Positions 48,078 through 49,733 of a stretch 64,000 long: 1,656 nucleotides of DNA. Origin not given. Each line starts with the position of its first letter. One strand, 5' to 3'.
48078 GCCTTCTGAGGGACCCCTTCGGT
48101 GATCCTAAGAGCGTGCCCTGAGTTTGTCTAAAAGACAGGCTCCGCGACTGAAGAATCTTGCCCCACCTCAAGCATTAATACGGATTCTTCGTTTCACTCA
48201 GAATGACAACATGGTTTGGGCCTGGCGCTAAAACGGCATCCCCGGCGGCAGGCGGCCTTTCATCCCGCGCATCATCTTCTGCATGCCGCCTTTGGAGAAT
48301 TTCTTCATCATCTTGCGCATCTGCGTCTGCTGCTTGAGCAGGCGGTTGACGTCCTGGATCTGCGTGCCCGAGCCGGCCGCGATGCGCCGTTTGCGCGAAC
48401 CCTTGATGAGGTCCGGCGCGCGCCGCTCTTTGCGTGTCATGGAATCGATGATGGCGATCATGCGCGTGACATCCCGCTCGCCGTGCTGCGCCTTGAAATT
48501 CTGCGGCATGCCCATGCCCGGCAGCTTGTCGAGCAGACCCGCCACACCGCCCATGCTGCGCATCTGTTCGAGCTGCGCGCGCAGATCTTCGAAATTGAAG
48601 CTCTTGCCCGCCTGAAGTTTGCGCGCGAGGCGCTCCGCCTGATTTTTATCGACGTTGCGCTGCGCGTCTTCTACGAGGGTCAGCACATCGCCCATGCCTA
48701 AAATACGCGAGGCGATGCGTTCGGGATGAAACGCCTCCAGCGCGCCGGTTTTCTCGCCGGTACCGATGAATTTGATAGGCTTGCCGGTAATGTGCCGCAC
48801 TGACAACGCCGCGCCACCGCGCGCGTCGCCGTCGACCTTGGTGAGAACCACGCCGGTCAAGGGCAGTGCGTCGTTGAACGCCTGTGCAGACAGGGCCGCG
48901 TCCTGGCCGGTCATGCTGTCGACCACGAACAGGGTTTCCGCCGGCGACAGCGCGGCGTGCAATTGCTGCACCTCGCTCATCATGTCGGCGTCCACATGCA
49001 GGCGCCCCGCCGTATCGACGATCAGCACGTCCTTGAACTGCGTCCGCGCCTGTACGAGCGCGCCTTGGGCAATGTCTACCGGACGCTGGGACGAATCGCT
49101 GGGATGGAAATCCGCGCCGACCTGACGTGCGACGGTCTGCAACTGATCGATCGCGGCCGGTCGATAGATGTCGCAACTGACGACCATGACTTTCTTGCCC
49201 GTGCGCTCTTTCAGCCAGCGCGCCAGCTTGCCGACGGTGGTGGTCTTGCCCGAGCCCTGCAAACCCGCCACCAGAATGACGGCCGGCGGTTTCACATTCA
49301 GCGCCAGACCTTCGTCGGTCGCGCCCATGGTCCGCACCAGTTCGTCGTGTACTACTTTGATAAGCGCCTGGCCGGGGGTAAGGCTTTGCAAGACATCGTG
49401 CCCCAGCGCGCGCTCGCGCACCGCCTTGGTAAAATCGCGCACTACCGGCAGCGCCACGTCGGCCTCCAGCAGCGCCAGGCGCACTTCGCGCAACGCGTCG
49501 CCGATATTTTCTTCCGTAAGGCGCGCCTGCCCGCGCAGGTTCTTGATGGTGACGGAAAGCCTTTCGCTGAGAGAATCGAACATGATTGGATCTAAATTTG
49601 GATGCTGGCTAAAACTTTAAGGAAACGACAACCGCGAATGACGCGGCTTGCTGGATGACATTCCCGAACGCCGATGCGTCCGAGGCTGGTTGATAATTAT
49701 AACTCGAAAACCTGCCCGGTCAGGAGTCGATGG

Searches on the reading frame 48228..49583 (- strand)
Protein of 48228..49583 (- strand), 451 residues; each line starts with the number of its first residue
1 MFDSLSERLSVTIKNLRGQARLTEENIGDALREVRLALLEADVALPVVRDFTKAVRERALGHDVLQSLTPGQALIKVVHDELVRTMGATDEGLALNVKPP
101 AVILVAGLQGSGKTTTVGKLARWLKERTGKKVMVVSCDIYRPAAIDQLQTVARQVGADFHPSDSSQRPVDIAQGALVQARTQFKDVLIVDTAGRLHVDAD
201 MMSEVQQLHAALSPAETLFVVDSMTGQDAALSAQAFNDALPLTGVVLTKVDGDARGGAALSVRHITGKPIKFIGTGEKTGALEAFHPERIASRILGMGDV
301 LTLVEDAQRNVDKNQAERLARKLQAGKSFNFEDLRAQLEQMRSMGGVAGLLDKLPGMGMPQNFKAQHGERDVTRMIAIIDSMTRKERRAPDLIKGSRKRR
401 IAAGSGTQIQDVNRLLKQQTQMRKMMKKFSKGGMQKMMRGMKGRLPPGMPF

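Call 40: search_protein_families(library=ncbifam, proteins=[window:48228-49583:-], max_evalue=1e-10)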
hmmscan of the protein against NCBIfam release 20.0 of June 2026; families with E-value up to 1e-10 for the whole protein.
window:48228-49583:- (451 aa): 6 families
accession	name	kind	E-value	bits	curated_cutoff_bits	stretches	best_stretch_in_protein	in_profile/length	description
TIGR00959.1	ffh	equivalog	3.3e-173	576.4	473.2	1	2-428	1-428/428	signal recognition particle protein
TIGR01425.1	SRP54_euk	equivalog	1e-87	294.8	576.25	1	4-425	4-428/428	signal recognition particle protein SRP54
TIGR00064.1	ftsY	equivalog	2.2e-61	207.6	260.7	1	29-294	5-278/279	signal recognition particle-docking protein FtsY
TIGR03499.1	FlhF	equivalog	1.4e-16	61.3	174.15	1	25-193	134-286/286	flagellar biosynthesis GTPase FlhF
NF009367.0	PRK12724.1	equivalog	2.2e-15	56.5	718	1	102-275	225-394/433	flagellar biosynthesis regulator FlhF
NF009368.0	PRK12726.1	equivalog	3.4e-11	42.9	832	1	102-279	208-381/407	flagellar biosynthesis regulator FlhF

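Call 41: list_cluster_members(proteins=[window:48231-49583:-, window:51518-52864:+, window:36773-37711:-, window:30724-31764:-])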
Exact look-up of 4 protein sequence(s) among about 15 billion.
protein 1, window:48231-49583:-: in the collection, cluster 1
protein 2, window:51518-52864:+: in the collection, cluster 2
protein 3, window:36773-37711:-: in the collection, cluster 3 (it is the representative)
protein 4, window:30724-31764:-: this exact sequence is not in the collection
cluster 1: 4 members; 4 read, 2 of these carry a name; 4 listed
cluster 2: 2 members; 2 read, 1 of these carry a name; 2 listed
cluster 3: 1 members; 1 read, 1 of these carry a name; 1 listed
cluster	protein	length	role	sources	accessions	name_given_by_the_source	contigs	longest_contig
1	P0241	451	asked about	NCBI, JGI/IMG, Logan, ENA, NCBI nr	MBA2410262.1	MAG: signal recognition particle protein [Gammaproteobacteria bacterium] | signal recognition particle protein [Gammaproteobacteria bacterium]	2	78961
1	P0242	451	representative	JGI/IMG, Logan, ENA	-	-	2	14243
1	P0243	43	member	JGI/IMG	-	hypothetical protein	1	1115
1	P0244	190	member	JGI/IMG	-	-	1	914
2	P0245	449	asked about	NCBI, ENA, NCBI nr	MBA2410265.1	MAG: DNA repair protein RadA [Gammaproteobacteria bacterium] | DNA repair protein RadA [Gammaproteobacteria bacterium]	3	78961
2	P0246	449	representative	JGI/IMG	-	-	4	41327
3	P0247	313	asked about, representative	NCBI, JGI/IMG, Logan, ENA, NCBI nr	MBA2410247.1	MAG: pantoate--beta-alanine ligase [Gammaproteobacteria bacterium] | pantoate--beta-alanine ligase [Gammaproteobacteria bacterium]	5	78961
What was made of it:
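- The window is a metagenome-assembled contig (call 41).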

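Call 42: find_encoding_contigs(protein=P0247, flank=10000, max_places=5)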
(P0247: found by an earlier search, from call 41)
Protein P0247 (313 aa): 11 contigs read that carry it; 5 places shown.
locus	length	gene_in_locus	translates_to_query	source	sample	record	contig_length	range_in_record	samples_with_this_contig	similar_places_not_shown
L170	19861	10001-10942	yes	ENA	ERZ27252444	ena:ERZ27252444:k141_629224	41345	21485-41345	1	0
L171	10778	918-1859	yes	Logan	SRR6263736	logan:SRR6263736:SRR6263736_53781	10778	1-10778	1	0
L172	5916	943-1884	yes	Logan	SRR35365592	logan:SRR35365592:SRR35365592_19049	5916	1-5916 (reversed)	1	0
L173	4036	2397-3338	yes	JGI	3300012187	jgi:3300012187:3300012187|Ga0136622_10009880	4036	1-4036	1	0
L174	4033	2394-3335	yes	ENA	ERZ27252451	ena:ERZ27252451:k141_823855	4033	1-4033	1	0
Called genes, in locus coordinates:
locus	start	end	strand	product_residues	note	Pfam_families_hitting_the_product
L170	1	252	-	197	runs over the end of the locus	PF12804:NTP_transf_3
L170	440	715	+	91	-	PF00886:Ribosomal_S16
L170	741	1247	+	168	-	PF01782:RimM, PF05239:PRC, PF24986:PRC_RimM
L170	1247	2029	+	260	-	PF01746:tRNA_m1G_MT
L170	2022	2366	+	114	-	PF01245:Ribosomal_L19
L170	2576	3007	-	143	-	-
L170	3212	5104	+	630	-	PF02518:HATPase_c (weak), PF13589:HATPase_c_3, PF00183:HSP90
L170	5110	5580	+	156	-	PF03692:CxxCxxCC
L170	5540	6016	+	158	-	PF01479:S4, PF28601:HSP15_C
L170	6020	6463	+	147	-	PF00293:NUDIX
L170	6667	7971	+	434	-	PF01743:PolyA_pol, PF12627:PolyA_pol_RNAbd, PF12626:PolyA_pol_arg_C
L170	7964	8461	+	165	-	PF01288:HPPK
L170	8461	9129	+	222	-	PF01712:dNK, PF02223:Thymidylate_kin (weak), PF13238:AAA_18 (weak), PF13671:AAA_33 (faint)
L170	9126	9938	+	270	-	PF02548:Pantoate_transf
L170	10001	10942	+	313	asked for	PF02569:Pantoate_ligase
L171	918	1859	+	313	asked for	PF02569:Pantoate_ligase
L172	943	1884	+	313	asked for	PF02569:Pantoate_ligase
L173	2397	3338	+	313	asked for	PF02569:Pantoate_ligase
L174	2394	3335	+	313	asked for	PF02569:Pantoate_ligase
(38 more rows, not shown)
